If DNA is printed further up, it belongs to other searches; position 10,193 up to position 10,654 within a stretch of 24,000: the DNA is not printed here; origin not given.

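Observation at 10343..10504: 53-aa protein C is perfectly conserved between cassettes despite about 13 silent substitutions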

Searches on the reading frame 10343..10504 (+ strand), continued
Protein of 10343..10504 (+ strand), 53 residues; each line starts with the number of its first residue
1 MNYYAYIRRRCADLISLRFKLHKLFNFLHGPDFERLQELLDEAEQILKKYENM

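Call 46: list_cluster_members(proteins=[window:10343-10501:+, window:13340-13501:+, window:10179-10343:+, window:13176-13340:+, window:12916-13176:+, window:13516-13815:+, window:13504-13815:+, window:11649-12767:-, window:13810-14910:-, window:8764-9789:-])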
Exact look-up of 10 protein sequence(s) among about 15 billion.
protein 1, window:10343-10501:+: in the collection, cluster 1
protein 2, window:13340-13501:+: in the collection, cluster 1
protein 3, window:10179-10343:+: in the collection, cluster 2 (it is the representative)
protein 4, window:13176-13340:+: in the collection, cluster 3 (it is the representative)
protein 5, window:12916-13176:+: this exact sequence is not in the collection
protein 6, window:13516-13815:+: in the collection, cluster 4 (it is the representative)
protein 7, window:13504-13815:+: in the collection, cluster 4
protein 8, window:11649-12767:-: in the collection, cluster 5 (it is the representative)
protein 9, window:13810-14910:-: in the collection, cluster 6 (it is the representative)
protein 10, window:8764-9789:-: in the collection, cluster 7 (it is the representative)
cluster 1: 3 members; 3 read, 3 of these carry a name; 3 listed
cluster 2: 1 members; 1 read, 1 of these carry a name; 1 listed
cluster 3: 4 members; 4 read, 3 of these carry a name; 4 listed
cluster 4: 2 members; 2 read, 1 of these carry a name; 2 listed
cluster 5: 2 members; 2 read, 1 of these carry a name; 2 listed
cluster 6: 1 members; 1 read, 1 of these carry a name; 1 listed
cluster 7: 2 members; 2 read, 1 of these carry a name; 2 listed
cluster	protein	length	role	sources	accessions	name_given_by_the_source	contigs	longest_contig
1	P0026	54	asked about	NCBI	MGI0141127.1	MAG: hypothetical protein ACREBF_00535 [Candidatus Micrarchaeales archaeon]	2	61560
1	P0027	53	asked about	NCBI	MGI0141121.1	MAG: hypothetical protein ACREBF_00505 [Candidatus Micrarchaeales archaeon]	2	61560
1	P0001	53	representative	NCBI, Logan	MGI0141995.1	MAG: hypothetical protein ACREBF_05115 [Candidatus Micrarchaeales archaeon]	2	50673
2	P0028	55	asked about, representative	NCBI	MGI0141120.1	MAG: hypothetical protein ACREBF_00500 [Candidatus Micrarchaeales archaeon]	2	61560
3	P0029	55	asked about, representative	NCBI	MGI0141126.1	MAG: hypothetical protein ACREBF_00530 [Candidatus Micrarchaeales archaeon]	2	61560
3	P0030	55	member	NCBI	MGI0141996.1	MAG: hypothetical protein ACREBF_05120 [Candidatus Micrarchaeales archaeon]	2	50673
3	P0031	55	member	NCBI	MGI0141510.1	MAG: hypothetical protein ACREBF_02555 [Candidatus Micrarchaeales archaeon]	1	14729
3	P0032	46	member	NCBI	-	-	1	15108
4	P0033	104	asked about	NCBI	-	-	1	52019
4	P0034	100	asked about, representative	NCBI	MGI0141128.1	MAG: hypothetical protein ACREBF_00540 [Candidatus Micrarchaeales archaeon]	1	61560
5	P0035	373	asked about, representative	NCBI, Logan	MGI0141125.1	MAG: winged helix-turn-helix transcriptional regulator [Candidatus Micrarchaeales ...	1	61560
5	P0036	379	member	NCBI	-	-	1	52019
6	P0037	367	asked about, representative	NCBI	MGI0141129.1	MAG: geranylgeranyl reductase family protein [Candidatus Micrarchaeales archaeon]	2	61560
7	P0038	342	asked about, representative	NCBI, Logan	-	-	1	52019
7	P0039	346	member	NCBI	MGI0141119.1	MAG: Lrp/AsnC family transcriptional regulator [Candidatus Micrarchaeales archaeon]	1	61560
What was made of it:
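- The source is a metagenome-assembled genome (call 46).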

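Call 49: search_protein_families(library=ncbifam, max_evalue=0.1, proteins=[window:10343-10504:+])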
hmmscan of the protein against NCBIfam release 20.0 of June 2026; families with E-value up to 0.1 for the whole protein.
window:10343-10504:+ (53 aa): 1 family
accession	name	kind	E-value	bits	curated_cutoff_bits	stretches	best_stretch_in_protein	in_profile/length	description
TIGR01062.1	parC_Gneg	equivalog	0.09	10.8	628.9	1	20-52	198-230/735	DNA topoisomerase IV subunit A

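Call 68: list_cluster_members(proteins=[P0008, P0010, P0011, P0013, P0015, P0016, P0017, P0018, P0022, P0023])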
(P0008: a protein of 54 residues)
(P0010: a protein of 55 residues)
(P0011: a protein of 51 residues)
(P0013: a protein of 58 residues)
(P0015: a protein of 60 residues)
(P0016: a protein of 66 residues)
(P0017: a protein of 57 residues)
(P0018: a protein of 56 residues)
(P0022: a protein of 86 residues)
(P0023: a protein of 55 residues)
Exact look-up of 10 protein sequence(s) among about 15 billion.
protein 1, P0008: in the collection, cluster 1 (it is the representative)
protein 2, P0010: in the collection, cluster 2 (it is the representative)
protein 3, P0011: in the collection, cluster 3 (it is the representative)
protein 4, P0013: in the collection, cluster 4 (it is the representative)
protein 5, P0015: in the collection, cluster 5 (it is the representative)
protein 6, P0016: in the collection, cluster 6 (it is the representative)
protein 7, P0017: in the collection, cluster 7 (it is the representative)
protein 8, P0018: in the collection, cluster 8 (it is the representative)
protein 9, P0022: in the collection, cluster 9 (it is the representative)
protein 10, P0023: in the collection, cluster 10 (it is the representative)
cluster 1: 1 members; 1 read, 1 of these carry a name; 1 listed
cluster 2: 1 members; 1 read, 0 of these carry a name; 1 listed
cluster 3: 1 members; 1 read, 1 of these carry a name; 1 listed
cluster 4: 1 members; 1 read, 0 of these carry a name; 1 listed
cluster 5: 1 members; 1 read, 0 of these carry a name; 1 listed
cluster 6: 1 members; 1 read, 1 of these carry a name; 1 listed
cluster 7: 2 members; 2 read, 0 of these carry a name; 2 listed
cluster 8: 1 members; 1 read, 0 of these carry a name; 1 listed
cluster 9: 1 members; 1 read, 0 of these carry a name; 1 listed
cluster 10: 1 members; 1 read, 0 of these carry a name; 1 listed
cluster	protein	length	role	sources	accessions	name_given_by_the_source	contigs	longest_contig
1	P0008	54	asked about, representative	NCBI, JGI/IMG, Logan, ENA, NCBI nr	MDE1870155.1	MAG: hypothetical protein KGH71_04190 [Candidatus Micrarchaeota archaeon] | hypothetical protein [Candidatus Micrarchaeota archaeon]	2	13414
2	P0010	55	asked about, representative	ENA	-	-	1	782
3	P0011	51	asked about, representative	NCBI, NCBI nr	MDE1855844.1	MAG: hypothetical protein KGH49_01245 [Candidatus Micrarchaeota archaeon] | hypothetical protein [Candidatus Micrarchaeota archaeon]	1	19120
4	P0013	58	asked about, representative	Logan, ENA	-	-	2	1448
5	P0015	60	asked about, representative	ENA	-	-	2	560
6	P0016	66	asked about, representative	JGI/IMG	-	hypothetical protein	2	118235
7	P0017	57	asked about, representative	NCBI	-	-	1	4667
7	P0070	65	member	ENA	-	-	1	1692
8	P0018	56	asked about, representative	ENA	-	-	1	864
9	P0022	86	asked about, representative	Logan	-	-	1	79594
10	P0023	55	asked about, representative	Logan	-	-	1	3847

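Call 69: find_encoding_contigs(protein=P0016, flank=4000, max_places=1)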
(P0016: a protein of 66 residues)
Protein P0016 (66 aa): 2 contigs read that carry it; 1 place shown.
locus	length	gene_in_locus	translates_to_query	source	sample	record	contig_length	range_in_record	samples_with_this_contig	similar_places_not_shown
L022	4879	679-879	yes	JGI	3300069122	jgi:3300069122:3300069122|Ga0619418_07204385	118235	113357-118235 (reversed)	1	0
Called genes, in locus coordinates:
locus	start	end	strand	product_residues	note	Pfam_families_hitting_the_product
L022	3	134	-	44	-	?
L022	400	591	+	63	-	-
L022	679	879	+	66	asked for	-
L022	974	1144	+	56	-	-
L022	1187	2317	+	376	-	PF04055:Radical_SAM, PF13353:Fer4_12 (weak)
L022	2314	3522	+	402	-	PF04055:Radical_SAM, PF13353:Fer4_12 (faint), PF13186:SPASM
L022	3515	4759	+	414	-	PF04055:Radical_SAM, PF13353:Fer4_12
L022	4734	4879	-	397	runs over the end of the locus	PF01555:N6_N4_Mtase (weak), PF03602:Cons_hypoth95 (faint)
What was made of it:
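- Tried and rejected: Raised by radical-SAM genes next to a distant homolog (call 69).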

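Call 70: find_encoding_contigs(protein=P0022, flank=4000, max_places=1)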
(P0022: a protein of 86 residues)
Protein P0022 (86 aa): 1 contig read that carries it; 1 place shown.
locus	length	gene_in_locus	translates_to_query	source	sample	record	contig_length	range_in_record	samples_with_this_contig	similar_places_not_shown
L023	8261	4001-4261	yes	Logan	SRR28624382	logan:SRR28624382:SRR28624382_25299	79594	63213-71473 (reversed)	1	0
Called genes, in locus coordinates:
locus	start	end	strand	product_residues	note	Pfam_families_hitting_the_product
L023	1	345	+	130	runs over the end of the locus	-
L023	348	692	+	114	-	-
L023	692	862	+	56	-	-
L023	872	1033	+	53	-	-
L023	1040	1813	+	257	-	PF02735:Ku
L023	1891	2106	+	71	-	-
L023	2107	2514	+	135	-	-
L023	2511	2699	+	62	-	-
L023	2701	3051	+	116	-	-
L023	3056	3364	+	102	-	-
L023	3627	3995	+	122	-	-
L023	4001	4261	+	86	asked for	-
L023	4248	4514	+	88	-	-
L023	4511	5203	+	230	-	-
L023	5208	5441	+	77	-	-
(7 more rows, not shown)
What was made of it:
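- A marginal homolog (P0022, E = 1.6e-4) lies in a virus-like gene array with Ku and a DNA ligase (call 70).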

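Call 76: search_protein_families(library=pfam, max_evalue=0.01, proteins=[P0019, P0024, P0009, P0022])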
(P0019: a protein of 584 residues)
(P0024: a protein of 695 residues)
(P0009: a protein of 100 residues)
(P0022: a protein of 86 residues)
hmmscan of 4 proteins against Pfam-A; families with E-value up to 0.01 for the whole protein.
P0019 (584 aa): 1 family
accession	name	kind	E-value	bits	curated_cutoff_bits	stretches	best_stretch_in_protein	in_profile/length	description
PF02255.21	PTS_IIA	-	0.00013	22.4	27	0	257-289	12-44/94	PTS system, Lactose/Cellobiose specific IIA subunit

P0024 (695 aa): 1 family
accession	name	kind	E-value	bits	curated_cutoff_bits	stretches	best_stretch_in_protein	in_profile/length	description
PF18921.5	Cyanophycin_syn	-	0.0064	16.9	27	0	343-365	15-37/115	Cyanophycin synthase-like N-terminal domain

P0009 (100 aa): 4 families
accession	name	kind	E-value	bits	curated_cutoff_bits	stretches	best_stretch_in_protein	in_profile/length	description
PF13248.11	Zn_ribbon_3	-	0.0017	18.2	27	0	83-97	3-17/26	zinc-ribbon domain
PF14803.11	Zn_ribbon_Nudix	-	0.0019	18.5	25.6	1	63-90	3-30/34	Nudix N-terminal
PF16919.11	PknG_rubred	-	0.0025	18.2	28.5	1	47-91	24-67/74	Protein kinase G rubredoxin domain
PF13746.11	Fer4_18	-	0.0043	17.7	27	1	35-93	11-69/114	4Fe-4S dicluster domain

P0022 (86 aa): 0 families
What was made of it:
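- Tried and rejected: They match the second helix of C three times and have no informative Pfam domain (call 76).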
